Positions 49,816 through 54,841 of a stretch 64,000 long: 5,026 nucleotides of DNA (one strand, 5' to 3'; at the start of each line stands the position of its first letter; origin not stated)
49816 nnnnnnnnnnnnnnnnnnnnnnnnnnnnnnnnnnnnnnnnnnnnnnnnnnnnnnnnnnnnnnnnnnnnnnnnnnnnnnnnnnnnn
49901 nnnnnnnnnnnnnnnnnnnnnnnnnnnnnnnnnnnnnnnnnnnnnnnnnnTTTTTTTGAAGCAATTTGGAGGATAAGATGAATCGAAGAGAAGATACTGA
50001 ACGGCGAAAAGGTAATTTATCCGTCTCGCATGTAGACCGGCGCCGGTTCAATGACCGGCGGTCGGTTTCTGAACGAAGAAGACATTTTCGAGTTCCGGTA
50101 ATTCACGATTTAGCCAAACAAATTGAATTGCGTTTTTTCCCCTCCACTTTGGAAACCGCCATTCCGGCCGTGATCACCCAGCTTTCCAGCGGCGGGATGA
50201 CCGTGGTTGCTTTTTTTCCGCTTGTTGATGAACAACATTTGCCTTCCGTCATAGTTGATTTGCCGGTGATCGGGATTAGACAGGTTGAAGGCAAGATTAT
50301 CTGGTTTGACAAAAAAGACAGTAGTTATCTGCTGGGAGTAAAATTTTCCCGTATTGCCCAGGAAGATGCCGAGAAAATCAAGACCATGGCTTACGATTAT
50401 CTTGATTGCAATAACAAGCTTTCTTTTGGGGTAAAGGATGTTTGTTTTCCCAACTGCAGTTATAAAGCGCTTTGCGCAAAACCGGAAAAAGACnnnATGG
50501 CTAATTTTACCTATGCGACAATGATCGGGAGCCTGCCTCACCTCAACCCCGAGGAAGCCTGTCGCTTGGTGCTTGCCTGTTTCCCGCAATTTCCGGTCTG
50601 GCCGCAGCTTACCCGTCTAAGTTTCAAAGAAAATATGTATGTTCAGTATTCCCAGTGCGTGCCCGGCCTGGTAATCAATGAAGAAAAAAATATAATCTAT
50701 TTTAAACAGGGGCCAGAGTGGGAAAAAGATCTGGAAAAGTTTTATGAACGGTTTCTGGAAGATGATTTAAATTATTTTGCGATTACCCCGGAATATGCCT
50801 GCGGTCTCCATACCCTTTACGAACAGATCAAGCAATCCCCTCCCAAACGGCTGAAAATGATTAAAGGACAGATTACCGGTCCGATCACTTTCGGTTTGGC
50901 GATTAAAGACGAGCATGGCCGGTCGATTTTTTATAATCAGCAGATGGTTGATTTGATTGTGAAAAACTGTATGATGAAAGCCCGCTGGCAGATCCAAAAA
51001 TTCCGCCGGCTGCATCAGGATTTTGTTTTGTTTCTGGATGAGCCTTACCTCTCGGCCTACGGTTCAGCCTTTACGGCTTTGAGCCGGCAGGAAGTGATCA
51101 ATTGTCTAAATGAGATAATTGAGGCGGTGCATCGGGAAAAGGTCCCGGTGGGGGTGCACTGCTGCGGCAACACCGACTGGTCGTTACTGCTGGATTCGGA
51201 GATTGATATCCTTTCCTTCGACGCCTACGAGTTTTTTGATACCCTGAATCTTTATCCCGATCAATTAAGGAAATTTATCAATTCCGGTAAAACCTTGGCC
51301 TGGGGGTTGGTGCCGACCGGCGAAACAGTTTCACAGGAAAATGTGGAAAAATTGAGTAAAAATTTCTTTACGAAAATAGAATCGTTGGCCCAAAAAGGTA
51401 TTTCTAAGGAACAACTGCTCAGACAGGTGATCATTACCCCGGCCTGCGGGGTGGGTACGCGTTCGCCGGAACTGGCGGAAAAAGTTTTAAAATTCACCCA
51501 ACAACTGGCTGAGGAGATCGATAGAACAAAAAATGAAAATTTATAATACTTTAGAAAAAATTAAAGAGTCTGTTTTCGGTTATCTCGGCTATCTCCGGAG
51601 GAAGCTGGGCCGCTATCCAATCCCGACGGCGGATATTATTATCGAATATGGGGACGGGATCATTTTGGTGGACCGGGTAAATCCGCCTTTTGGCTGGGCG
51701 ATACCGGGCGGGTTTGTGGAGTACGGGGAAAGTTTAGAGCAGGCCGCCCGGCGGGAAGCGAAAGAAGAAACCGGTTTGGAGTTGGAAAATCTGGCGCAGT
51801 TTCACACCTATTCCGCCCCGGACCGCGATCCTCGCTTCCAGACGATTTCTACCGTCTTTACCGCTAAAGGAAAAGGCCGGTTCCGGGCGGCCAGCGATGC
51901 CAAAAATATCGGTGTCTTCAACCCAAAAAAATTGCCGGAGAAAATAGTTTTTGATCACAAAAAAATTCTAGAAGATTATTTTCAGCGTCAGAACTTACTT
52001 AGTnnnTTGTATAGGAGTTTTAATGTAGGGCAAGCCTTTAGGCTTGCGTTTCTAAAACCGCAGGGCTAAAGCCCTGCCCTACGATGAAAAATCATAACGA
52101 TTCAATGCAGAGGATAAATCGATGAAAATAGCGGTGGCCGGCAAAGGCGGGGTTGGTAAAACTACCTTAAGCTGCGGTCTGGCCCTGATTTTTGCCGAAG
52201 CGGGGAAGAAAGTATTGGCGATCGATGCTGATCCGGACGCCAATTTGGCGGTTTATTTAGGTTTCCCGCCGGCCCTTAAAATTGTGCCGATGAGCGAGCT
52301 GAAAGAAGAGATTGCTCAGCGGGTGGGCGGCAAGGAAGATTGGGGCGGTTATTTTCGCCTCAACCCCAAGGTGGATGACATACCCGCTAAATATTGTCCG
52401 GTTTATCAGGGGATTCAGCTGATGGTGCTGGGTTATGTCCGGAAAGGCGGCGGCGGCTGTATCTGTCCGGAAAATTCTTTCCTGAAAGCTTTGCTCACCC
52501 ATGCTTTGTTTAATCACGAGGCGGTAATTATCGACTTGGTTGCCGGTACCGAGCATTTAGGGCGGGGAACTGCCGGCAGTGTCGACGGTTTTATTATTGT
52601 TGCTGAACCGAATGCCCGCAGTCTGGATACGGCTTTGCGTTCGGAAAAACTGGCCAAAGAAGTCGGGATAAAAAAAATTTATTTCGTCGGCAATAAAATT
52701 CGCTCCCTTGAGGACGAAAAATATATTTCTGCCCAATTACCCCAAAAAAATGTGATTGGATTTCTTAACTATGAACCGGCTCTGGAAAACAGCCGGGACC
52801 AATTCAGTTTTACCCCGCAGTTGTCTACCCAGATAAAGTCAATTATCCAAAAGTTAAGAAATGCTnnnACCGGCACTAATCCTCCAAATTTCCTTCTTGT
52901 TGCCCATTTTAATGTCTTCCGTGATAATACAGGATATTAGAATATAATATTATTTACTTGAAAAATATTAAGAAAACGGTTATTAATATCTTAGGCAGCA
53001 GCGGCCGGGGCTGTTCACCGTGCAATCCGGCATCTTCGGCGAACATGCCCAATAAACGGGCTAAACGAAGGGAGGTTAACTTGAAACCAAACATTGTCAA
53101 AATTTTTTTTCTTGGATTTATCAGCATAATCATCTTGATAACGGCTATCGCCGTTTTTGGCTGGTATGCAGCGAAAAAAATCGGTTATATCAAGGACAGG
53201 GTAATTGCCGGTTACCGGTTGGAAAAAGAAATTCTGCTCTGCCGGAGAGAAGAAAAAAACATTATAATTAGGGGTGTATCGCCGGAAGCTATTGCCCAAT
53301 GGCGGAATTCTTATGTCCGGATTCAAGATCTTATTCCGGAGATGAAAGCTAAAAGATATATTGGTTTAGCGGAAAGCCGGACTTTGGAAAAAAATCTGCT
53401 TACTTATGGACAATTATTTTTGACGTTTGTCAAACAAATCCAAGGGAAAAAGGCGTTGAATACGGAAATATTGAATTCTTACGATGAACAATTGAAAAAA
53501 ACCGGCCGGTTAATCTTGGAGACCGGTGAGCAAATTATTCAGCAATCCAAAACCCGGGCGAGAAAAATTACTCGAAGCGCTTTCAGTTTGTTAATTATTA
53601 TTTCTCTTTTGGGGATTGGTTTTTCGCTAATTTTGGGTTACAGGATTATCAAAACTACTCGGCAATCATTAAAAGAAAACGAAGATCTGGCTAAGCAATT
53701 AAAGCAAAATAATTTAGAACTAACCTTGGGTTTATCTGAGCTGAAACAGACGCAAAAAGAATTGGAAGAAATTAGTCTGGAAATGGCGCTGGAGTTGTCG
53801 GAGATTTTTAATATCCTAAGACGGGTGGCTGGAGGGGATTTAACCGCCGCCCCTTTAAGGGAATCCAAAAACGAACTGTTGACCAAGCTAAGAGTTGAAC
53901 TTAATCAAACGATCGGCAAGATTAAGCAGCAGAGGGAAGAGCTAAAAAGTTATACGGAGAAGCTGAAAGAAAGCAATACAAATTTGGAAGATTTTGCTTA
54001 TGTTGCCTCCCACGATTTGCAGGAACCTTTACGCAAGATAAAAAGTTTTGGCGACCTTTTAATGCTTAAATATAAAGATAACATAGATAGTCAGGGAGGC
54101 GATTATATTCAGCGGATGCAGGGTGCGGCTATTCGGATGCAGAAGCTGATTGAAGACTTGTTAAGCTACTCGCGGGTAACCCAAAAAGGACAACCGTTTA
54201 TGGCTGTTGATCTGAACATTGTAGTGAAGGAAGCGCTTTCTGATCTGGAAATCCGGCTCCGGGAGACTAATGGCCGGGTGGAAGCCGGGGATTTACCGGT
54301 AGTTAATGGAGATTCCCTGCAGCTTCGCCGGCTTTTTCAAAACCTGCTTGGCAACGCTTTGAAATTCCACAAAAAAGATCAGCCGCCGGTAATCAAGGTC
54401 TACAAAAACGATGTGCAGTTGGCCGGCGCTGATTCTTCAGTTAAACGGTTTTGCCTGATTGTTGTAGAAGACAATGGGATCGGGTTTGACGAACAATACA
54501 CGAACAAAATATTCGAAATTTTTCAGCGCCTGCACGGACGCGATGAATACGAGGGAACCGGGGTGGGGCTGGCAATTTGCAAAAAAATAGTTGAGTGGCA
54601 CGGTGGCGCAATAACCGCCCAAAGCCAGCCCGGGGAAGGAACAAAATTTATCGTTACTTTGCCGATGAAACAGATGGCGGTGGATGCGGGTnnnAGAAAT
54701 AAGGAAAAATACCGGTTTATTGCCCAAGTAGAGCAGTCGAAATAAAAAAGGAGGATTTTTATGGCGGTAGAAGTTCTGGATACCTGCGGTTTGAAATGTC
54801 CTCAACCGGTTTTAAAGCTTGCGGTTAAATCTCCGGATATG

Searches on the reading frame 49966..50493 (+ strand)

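Call 22: search_protein_families(library=pfam, proteins=[window:49966-50493:+], max_evalue=0.001)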
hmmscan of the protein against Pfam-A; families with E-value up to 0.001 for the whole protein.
window:49966-50493:+ (176 aa): 1 family
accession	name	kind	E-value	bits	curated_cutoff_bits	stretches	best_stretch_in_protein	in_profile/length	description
PF07238.19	PilZ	-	4.9e-06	27.2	22.5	1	36-142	1-100/102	PilZ domain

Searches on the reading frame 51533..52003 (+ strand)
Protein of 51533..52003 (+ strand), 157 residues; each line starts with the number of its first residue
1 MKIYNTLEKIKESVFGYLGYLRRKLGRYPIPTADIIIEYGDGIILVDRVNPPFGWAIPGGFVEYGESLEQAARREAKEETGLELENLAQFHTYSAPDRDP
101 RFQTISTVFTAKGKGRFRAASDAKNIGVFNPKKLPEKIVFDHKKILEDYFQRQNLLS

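Call 22: search_protein_families(library=pfam, proteins=[window:51533-52003:+], max_evalue=0.001)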
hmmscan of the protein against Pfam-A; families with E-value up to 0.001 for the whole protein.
window:51533-52003:+ (157 aa): 1 family
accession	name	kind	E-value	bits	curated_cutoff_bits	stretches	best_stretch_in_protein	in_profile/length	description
PF00293.34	NUDIX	-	2e-21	76.9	21.1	1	31-148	4-133/134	NUDIX domain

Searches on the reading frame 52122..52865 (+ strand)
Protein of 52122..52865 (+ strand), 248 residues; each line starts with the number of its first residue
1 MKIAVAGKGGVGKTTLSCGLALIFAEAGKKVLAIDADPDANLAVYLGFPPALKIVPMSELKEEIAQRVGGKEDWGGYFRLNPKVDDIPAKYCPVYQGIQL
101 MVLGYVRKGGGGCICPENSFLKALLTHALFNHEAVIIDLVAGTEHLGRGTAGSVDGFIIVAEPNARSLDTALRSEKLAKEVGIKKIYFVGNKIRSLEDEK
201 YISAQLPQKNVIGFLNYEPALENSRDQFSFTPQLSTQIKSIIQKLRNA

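Call 22: search_protein_families(library=pfam, proteins=[window:52122-52865:+], max_evalue=0.001)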
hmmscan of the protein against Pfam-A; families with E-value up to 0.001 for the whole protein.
window:52122-52865:+ (248 aa): 6 families
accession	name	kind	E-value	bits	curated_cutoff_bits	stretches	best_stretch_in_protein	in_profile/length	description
PF01656.29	CbiA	-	5.2e-17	62.4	25.4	1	3-221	2-115/125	CobQ/CobB/MinD/ParA nucleotide binding domain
PF13614.12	AAA_31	-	2.4e-12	47.6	27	1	5-48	6-50/177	AAA domain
PF02374.21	ArsA_ATPase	-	5.8e-11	42.6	24.3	1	3-43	4-44/305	Anion-transporting ATPase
PF10609.15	ParA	-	1.7e-09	37.9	27.1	1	5-37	9-41/246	NUBPL iron-transfer P-loop NTPase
PF00142.24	Fer4_NifH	-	7.6e-08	32.6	25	1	1-41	1-41/271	4Fe-4S iron sulfur cluster binding proteins, NifH/frxC family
PF06564.18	CBP_BcsQ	-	7.1e-05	22.9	21.3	1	5-46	6-48/234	Cellulose biosynthesis protein BcsQ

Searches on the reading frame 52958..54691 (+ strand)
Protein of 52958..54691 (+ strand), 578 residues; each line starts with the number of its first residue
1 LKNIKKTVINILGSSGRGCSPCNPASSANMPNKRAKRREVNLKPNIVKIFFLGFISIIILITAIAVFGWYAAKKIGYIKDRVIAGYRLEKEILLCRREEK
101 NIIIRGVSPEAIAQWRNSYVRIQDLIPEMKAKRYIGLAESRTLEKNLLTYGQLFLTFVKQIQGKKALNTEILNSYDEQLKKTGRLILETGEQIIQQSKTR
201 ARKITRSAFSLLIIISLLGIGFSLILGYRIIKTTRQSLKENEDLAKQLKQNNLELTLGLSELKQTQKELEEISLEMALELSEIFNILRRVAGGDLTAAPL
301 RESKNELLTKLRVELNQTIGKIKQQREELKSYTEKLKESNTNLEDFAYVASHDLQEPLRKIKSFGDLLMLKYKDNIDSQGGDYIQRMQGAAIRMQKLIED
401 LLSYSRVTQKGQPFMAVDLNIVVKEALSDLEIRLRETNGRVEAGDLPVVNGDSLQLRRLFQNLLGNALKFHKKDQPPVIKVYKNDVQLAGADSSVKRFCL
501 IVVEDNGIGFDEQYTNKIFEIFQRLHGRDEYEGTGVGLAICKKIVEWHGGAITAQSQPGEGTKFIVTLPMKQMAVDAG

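Call 5: search_protein_families(library=pfam, proteins=[window:52958-54691:+], max_evalue=0.01)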
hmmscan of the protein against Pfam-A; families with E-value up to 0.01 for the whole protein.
window:52958-54691:+ (578 aa): 3 families
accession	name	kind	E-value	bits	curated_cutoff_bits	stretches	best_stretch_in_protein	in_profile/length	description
PF02518.31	HATPase_c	-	7.1e-26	91.3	26.4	1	451-571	1-110/111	Histidine kinase-, DNA gyrase B-, and HSP90-like ATPase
PF00512.31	HisKA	-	3.8e-09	36.9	26.9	1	343-408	2-64/66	His Kinase A (phospho-acceptor) domain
PF23906.1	DUF7248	-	0.0022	18.4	27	0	46-75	9-38/58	Family of unknown function (DUF7248)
